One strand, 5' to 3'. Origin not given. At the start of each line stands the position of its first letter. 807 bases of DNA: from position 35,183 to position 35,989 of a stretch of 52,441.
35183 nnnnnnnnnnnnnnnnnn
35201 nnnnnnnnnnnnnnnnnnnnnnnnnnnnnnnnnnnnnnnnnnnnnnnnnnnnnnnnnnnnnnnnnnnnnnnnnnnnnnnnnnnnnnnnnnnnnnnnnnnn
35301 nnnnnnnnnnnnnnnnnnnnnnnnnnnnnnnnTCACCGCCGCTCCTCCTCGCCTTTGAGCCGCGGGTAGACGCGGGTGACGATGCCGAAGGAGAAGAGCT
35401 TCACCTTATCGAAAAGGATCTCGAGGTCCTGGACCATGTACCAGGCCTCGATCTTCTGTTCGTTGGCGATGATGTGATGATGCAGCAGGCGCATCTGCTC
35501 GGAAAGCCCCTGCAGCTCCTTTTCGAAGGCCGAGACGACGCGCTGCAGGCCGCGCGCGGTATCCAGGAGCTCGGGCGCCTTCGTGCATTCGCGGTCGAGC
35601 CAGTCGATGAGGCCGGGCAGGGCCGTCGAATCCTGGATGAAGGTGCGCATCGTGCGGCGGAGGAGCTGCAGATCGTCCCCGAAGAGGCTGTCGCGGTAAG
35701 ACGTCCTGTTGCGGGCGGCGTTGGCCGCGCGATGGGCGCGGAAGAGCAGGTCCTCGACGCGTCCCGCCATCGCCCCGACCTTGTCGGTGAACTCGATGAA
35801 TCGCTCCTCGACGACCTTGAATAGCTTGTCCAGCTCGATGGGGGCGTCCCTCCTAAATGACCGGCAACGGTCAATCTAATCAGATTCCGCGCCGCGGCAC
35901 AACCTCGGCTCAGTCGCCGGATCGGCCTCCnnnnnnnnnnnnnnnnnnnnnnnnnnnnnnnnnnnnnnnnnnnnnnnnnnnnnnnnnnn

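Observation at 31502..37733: Uncharacterised translationally coupled envelope cluster: GYF/coiled-coil membrane protein, two small unknowns, TPR-SpoIID and GT4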

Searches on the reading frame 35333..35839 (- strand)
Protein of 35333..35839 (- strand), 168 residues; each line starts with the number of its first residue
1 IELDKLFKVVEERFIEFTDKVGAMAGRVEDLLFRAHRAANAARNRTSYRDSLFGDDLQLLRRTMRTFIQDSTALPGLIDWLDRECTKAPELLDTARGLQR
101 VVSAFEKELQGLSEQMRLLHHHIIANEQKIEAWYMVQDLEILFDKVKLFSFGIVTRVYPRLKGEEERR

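Call 3: search_protein_families(library=pfam, proteins=[window:35333-35770:-], max_evalue=0.1)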
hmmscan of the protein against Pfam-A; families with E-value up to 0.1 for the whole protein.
window:35333-35770:- (145 aa): 0 families

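Call 4: search_protein_families(library=ncbifam, proteins=[window:35333-35770:-], max_evalue=0.1)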
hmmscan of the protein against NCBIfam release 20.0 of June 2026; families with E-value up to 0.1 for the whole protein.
window:35333-35770:- (145 aa): 0 families

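Call 10: find_homologous_proteins(query=window:35333-35839:-, max_evalue=0.001)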
Query window:35333-35839:- (168 aa): 5 proteins with E <= 0.001 among 39 candidates.
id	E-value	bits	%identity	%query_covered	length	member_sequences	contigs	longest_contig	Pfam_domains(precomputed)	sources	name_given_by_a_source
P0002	4.4e-89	315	100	86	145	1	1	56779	-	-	-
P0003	1.1e-50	190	54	98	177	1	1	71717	-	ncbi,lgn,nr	ncbi:MAG: hypothetical protein HY748_11775 [Elusimicrobia bacterium]|nr:hypothetical protein [Elusim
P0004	6.3e-45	171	50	99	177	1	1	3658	-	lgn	-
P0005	7.2e-42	161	50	93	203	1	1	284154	-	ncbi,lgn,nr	ncbi:MAG: hypothetical protein HY924_13285 [Elusimicrobia bacterium]|nr:hypothetical protein [Elusim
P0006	9.3e-42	161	47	98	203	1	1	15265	-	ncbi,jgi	ncbi:MAG: hypothetical protein WC943_09855 [Elusimicrobiota bacterium]|jgi:hypothetical protein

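Call 11: find_encoding_contigs(protein=P0003, flank=8000, max_places=3)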
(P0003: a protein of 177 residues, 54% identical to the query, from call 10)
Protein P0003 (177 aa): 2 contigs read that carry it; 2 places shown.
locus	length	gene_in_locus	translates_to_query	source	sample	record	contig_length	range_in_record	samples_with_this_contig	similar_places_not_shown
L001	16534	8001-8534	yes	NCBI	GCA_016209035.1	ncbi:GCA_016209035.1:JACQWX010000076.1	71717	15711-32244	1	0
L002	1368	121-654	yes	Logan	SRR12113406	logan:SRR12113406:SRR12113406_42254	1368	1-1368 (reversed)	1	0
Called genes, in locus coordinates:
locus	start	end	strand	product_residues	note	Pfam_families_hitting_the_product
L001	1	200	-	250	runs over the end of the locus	PF00005:ABC_tran, PF13304:AAA_21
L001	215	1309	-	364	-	PF00266:Aminotran_5, PF01053:Cys_Met_Meta_PP (weak)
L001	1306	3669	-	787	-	PF02190:LON_substr_bdg, PF00004:AAA, PF07728:AAA_5, PF22667:Lon_lid, PF05362:Lon_C, PF13541:ChlI (weak)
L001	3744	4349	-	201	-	PF00574:CLP_protease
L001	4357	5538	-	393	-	PF05697:Trigger_N, PF05698:Trigger_C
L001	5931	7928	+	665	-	-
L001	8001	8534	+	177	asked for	-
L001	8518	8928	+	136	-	-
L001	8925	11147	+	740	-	PF00515:TPR_1 (faint), PF07719:TPR_2 (faint), PF13432:TPR_16 (weak), PF08486:SpoIID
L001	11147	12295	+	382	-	PF13439:Glyco_transf_4, PF13477:Glyco_trans_4_2, PF13579:Glyco_trans_4_4, PF00534:Glycos_transf_1, PF13692:Glyco_trans_1_4, PF13524:Glyco_trans_1_2 (weak)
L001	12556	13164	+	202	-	-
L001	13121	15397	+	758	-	PF02384:N6_Mtase (faint), PF20473:MmeI_Mtase (faint)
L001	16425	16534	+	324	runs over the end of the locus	PF00535:Glycos_transf_2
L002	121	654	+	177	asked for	-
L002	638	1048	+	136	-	-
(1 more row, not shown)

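Call 12: find_encoding_contigs(protein=P0005, flank=8000, max_places=3)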
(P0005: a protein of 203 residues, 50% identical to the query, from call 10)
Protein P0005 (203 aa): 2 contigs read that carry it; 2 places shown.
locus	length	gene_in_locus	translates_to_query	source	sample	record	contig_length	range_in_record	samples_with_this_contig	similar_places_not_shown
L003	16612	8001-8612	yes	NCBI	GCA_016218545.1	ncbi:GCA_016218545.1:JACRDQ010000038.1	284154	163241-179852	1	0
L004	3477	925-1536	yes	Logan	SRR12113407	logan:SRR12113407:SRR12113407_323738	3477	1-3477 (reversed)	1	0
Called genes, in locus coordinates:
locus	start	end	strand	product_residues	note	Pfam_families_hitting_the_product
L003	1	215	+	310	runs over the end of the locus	PF00248:Aldo_ket_red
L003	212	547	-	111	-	-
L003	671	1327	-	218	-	PF00072:Response_reg, PF00196:GerE, PF08281:Sigma70_r4_2, PF13384:HTH_23 (weak)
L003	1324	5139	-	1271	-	PF08448:PAS_4, PF00989:PAS, PF08448:PAS_4, PF13188:PAS_8, PF13426:PAS_9, PF08448:PAS_4, PF00989:PAS, PF13426:PAS_9, +12 more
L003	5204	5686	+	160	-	PF00160:Pro_isomerase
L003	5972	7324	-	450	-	PF01225:Mur_ligase, PF08245:Mur_ligase_M, PF02875:Mur_ligase_C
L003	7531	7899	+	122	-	-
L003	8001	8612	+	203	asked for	-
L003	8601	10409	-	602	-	-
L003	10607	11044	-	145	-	PF01243:PNPOx_N, PF12900:Pyridox_ox_2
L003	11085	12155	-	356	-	PF02729:OTCace_N, PF00185:OTCace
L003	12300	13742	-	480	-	PF00291:PALP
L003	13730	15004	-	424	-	PF00291:PALP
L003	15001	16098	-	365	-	-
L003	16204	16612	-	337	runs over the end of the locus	PF02729:OTCace_N, PF00185:OTCace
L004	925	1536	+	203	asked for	-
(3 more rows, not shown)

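Call 13: find_encoding_contigs(protein=P0006, flank=8000, max_places=3)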
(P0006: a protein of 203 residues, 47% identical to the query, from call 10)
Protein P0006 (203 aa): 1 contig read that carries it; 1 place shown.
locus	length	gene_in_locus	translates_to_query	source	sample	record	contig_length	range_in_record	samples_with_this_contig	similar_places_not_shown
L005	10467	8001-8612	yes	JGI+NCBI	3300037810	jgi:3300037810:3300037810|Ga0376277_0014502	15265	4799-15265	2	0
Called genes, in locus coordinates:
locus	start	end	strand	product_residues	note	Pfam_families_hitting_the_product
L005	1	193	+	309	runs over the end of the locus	PF00248:Aldo_ket_red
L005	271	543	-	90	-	-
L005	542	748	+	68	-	-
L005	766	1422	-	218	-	PF00072:Response_reg, PF00196:GerE, PF08281:Sigma70_r4_2, PF13384:HTH_23 (weak)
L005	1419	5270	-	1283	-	PF08448:PAS_4, PF13426:PAS_9, PF12860:PAS_7, PF13426:PAS_9, PF01590:GAF, PF13185:GAF_2, PF00989:PAS, PF13426:PAS_9, +14 more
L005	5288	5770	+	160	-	PF00160:Pro_isomerase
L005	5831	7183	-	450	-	PF01225:Mur_ligase, PF08245:Mur_ligase_M, PF02875:Mur_ligase_C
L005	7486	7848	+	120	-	-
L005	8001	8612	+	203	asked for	-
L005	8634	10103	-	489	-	-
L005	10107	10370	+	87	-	-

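Call 20: find_related_loci(query=A1, collection=genome_contigs, flank=10000)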
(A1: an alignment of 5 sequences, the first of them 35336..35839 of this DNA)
Query A1 (168 aa) in genome_contigs; peptide patterns used: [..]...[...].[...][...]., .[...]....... (x = any residue, [..] = any of these).
164 stretches matched a pattern; 4 encode a relative of the query (tblastn E <= 1e-3); 4 distinct loci.
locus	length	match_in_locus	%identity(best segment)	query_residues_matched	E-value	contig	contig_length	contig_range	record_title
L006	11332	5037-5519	49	1-161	2e-50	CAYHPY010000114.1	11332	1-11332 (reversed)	MAG TPA_asm: uncultured Elusimicrobia bacterium isolate ERP119705_co15_38 genome assembly, contig: NODE_6712_length_1133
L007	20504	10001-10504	48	1-166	2e-49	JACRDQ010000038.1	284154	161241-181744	MAG: Elusimicrobia bacterium isolate NC_groundwater_1676_Pr3_B-0.1um_68_27 SR-2_scaffold_141_3265141, whole genome shotg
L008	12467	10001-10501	47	1-165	1e-47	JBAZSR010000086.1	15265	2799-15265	MAG: Elusimicrobiota bacterium isolate SO_2017_GW1_178 NODE_14502_length_15265_cov_0.911613_OW334_2017, whole genome sho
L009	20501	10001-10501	54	1-165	1e-58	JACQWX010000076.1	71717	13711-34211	MAG: Elusimicrobia bacterium isolate NC_groundwater_1500_Pr4_B-0.1um_67_5 SR1-18-B1_scaffold_357017, whole genome shotgu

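Call 22: search_protein_families(library=pfam, proteins=[L006:1370-2623:-, L006:2748-4982:+, L006:5037-5546:+, L006:5543-7717:+, L006:7513-8871:+, L006:8868-10127:+, L006:9978-11330:-, L006:630-1355:+], max_evalue=0.001)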
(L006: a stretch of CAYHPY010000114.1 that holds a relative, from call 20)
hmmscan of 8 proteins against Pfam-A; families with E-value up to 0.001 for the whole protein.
L006:1370-2623:- (417 aa): 2 families
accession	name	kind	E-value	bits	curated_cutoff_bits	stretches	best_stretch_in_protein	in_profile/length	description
PF05697.18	Trigger_N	-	1.8e-30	106.6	22.2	1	14-153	4-143/144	Bacterial trigger factor protein (TF)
PF05698.19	Trigger_C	-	1e-19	71.6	22.7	1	256-408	1-160/162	Bacterial trigger factor protein (TF) C-terminus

L006:2748-4982:+ (744 aa): 1 family
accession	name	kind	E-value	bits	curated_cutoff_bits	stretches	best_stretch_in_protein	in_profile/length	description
PF14237.11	GYF_2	-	1.4e-05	25.2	25.8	1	131-182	1-50/50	GYF domain 2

L006:5037-5546:+ (169 aa): 0 families

L006:5543-7717:+ (724 aa): 8 families
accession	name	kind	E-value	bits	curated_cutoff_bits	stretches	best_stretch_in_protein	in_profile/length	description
PF08486.15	SpoIID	-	5.2e-19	69.1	23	1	404-492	5-96/97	Stage II sporulation protein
PF07719.23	TPR_2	-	1e-08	35.1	27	0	102-129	3-30/34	Tetratricopeptide repeat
PF13432.12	TPR_16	-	1.4e-08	35.5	32.7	1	106-169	3-63/65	Tetratricopeptide repeat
PF00515.34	TPR_1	-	4.4e-08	33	27.8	0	102-129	3-30/34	Tetratricopeptide repeat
PF13181.12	TPR_8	-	1e-07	32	25.7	0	102-130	3-31/34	Tetratricopeptide repeat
PF13428.12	TPR_14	-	2.2e-05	25.2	23.5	0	173-215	2-44/44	Tetratricopeptide repeat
PF13424.12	TPR_12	-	0.00027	21.5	30.1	0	103-164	6-72/77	Tetratricopeptide repeat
PF13431.12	TPR_17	-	0.00061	20.3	24.4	0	92-115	5-28/34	Tetratricopeptide repeat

L006:7513-8871:+ (452 aa): 6 families
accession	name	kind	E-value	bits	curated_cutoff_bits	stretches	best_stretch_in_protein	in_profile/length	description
PF00534.26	Glycos_transf_1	-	4.3e-34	118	26.4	1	266-427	6-170/172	Glycosyl transferases group 1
PF13692.12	Glyco_trans_1_4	-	2.2e-28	99.7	27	1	276-415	2-142/142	Glycosyl transferases group 1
PF13579.12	Glyco_trans_4_4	-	1.3e-17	65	29.7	1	87-247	1-156/158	Glycosyl transferase 4-like domain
PF13439.12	Glyco_transf_4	-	1.2e-16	61.6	28.5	1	87-250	2-166/170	Glycosyltransferase Family 4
PF13477.12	Glyco_trans_4_2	-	3.2e-09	37.5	23.4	1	97-225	17-139/139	Glycosyl transferase 4-like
PF13524.12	Glyco_trans_1_2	-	0.00027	21.3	25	1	330-430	15-129/144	Glycosyl transferase-like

L006:8868-10127:+ (419 aa): 1 family
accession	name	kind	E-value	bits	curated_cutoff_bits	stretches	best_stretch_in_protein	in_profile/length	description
PF00375.23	SDF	-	3.6e-81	273.6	27.9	1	7-400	1-387/387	Sodium:dicarboxylate symporter family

L006:9978-11330:- (450 aa): 0 families

L006:630-1355:+ (241 aa): 0 families

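Call 24: predict_structure(alignment_id=A1)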
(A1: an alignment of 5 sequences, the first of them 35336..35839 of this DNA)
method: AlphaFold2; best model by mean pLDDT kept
length: 168 residues; sequences in the alignment: 5
mean_pLDDT: 90.8   pTM: 0.84
mean pLDDT of the five models: 90.8, 90.8, 90.4, 89.2, 87.0
residues with pLDDT >= 90: 121; 70-90: 41; 50-70: 4; < 50: 2
segments of 3 or more residues with pLDDT < 50: none
pLDDT, mean of each block of 10 residues (from residue 1): 87 96 96 93 87 94 95 90 87 93 96 96 92 95 90 90 62
secondary structure, 60 per line:
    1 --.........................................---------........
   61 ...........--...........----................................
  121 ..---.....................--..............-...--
elements in order: H3-43 H53-71 H74-84 H89-122 H126-146 H149-162

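Call 27: fold_search(model_id=the predicted structure, library=pdb)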
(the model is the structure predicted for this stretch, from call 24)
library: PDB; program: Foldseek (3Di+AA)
matches with E <= 10: 889; with E <= 0.001: 0
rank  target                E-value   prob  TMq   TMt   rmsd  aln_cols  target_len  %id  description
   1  5j5k                  9.2e-03  0.97  0.26  0.29  17.0       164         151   12  CRYSTAL STRUCTURE OF AFMP4P IN COMPLEX WITH PALMITIC ACID (released 2017-04-05)
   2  5j5l                  1.4e-02  0.94  0.26  0.29  17.0       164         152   12  CRYSTAL STRUCTURE OF AFMP4P IN COMPLEX WITH ARACHIDONIC ACID (released 2017-04-05)
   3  9iga_A                1.8e-02  1.00  0.50  0.21   6.5       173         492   10  Beta-hairpin macrocyclic peptide in complex with STAT1 (released 2026-02-18)
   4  3cwg_A                2.2e-02  1.00  0.49  0.21   5.9       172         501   11  Unphosphorylated mouse STAT3 core fragment (released 2008-07-01)
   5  1bg1_A                2.7e-02  1.00  0.51  0.19   6.3       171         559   12  TRANSCRIPTION FACTOR STAT3B/DNA COMPLEX (released 1999-01-13)
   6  6qhd_B                3.6e-02  1.00  0.51  0.20   6.6       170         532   13  Lysine acetylated and tyrosine phosphorylated STAT3 in a complex with DNA (released 2019-06-19)
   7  9mg8_A                3.6e-02  0.99  0.39  0.21   8.1       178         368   16  Crystal Structure of b-iTHR-110 (released 2025-12-17)
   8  9mg8_B                4.1e-02  0.99  0.38  0.22   7.9       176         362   15  Crystal Structure of b-iTHR-110 (released 2025-12-17)
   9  8d3f                  4.7e-02  0.99  0.47  0.18   6.8       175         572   13  Crystal structure of human STAT1 in complex with the repeat region from Toxoplasma protein TgIST (released 2022-07-06)
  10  6z0c_A                4.7e-02  0.87  0.32  0.28  10.3       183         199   12  Structure of in silico modelled artificial Maquette-3 protein (released 2021-03-17)
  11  3cwg_B                5.0e-02  1.00  0.51  0.21   6.4       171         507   12  Unphosphorylated mouse STAT3 core fragment (released 2008-07-01)
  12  5csd_D                5.0e-02  0.82  0.26  0.27  17.2       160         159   14  Ligand binding domain 2 of Penicillium marneffei MP1 protein in complex with arachidonic acids (released 2016-07-27)
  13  5ecf_C                5.0e-02  0.51  0.18  0.20  19.8       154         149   11  Ligand binding domain 1 of Penicillium marneffei MP1 protein complexed with arachidonic acids (released 2016-10-19)
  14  1bf5_A                5.2e-02  0.99  0.47  0.18   7.6       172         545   12  TYROSINE PHOSPHORYLATED STAT-1/DNA COMPLEX (released 1998-08-12)
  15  5ecf_E                5.2e-02  0.33  0.18  0.20  18.9       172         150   13  Ligand binding domain 1 of Penicillium marneffei MP1 protein complexed with arachidonic acids (released 2016-10-19)
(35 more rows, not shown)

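Call 28: search_protein_representatives(alignment_id=A1)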
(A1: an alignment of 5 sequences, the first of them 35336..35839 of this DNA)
Query: 5 sequences, 177 profile positions. Proteins with E-value up to 0.001 (for the whole library): 35; up to 1e-10: 26; up to 1e-30: 3. The best 35 are listed.
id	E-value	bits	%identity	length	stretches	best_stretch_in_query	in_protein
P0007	2.3e-80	284.6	-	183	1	1-172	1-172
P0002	5.0e-71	254.2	-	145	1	24-169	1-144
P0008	1.4e-33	132.3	-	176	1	1-175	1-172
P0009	7.5e-29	116.9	-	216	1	1-171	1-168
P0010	3.5e-26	108.2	-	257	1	2-173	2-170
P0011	5.3e-26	107.6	-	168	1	1-165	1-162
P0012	5.9e-26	107.5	-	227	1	1-169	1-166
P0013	6.5e-25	104.1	-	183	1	1-171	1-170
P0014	1.8e-24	102.6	-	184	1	8-171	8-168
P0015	1.1e-23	100.1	-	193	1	5-155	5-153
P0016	2.6e-21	92.3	-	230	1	1-170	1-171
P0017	2.7e-21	92.3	-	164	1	6-154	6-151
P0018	5.3e-19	84.8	-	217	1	1-143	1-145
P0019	3.3e-18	82.2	-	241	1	45-172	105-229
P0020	2.3e-17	79.5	-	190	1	16-163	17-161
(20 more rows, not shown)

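Call 32: find_related_loci(query=A3, collection=metagenome_contigs, flank=8000)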
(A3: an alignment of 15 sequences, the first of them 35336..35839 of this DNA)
Query A3 (168 aa) in metagenome_contigs; peptide patterns used: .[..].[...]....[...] (x = any residue, [..] = any of these).
151 stretches matched a pattern; 40 encode a relative of the query (tblastn E <= 1e-3); 40 distinct loci.
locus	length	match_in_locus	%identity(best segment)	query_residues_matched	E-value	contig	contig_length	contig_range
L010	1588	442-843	43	7-140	9e-32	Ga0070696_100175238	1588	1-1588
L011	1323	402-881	34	7-167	4e-28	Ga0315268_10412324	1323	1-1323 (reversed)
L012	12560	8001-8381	40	19-145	9e-27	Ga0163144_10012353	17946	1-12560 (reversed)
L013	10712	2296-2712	39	7-145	3e-26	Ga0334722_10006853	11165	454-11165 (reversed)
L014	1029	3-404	39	28-162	2e-25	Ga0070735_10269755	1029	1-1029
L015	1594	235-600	39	19-140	5e-25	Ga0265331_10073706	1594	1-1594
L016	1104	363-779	38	7-145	7e-25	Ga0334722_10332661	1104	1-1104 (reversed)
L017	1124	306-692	38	19-147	2e-24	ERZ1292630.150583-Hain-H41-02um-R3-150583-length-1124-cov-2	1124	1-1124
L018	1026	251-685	31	1-145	2e-24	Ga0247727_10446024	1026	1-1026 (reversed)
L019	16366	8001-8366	37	19-140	2e-23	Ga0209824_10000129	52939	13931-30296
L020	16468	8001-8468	32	5-157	3e-23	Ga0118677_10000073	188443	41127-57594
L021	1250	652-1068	37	7-145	1e-23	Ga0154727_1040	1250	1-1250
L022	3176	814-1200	37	18-146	3e-23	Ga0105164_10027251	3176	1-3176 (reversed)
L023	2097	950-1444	32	1-160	3e-23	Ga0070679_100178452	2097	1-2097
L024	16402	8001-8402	34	7-140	5e-23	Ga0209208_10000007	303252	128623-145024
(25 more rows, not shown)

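Call 60: search_protein_families(library=pfam, proteins=[L003:8601-10409:-], max_evalue=0.0001)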
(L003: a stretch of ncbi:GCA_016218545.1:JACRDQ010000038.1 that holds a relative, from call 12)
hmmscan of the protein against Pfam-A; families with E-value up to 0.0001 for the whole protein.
L003:8601-10409:- (602 aa): 0 families

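Call 72: search_protein_families(library=padloc, proteins=[window:35333-35839:-], max_evalue=0.001)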
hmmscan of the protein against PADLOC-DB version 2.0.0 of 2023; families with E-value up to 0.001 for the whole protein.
window:35333-35839:- (168 aa): 0 families

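Call 73: search_solved_structures(query=A2, max_evalue=1)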
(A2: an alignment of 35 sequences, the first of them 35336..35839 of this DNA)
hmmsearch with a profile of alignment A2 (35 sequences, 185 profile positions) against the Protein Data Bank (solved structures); distinct sequences matched with E-value up to 1: 33.
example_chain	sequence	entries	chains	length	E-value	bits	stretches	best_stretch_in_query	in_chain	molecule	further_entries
8qae_A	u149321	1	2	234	6.3e-05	26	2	65-158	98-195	sc-apCC-6-SLLA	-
9r1o_A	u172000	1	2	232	0.00089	22.2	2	68-161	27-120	sc-apCC-6-DPH-NR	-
9ugr_A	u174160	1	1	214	0.0083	19.1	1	61-124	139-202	Syn-F4-Link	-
8gl3_A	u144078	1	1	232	0.012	18.6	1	62-162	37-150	pRLB-519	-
6kos_A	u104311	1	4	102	0.016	18.1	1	62-125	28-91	SUWA (Super WA20)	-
4tko_B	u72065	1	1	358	0.022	17.7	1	65-133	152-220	EmrA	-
6egc_A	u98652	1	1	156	0.028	17.3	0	77-108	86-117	SC_2L4HC2_23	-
9e5c_6k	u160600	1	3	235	0.036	17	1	4-77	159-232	Dynein arm light chain, axonemal, putative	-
8qad_A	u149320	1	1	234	0.056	16.3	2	68-161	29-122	sc-apCC-6-LLIA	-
8iah_U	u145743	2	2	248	0.085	15.8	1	57-128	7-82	Tropomyosin-1.9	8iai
5j0k_A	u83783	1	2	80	0.11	15.4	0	76-108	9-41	designed protein 2L4HC2_23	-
8h7c_A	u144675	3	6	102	0.13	15.1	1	61-124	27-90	De novo ferric enterobactin esterase Syn-F4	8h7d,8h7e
6fia_A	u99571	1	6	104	0.13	15.1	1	53-125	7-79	LINE-1 retrotransposable element ORF1 protein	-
5jdo_A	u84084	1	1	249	0.15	14.9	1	57-97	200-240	Haptoglobin-haemoglobin receptor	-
4e40_A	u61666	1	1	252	0.16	14.9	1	57-97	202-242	Putative uncharacterized protein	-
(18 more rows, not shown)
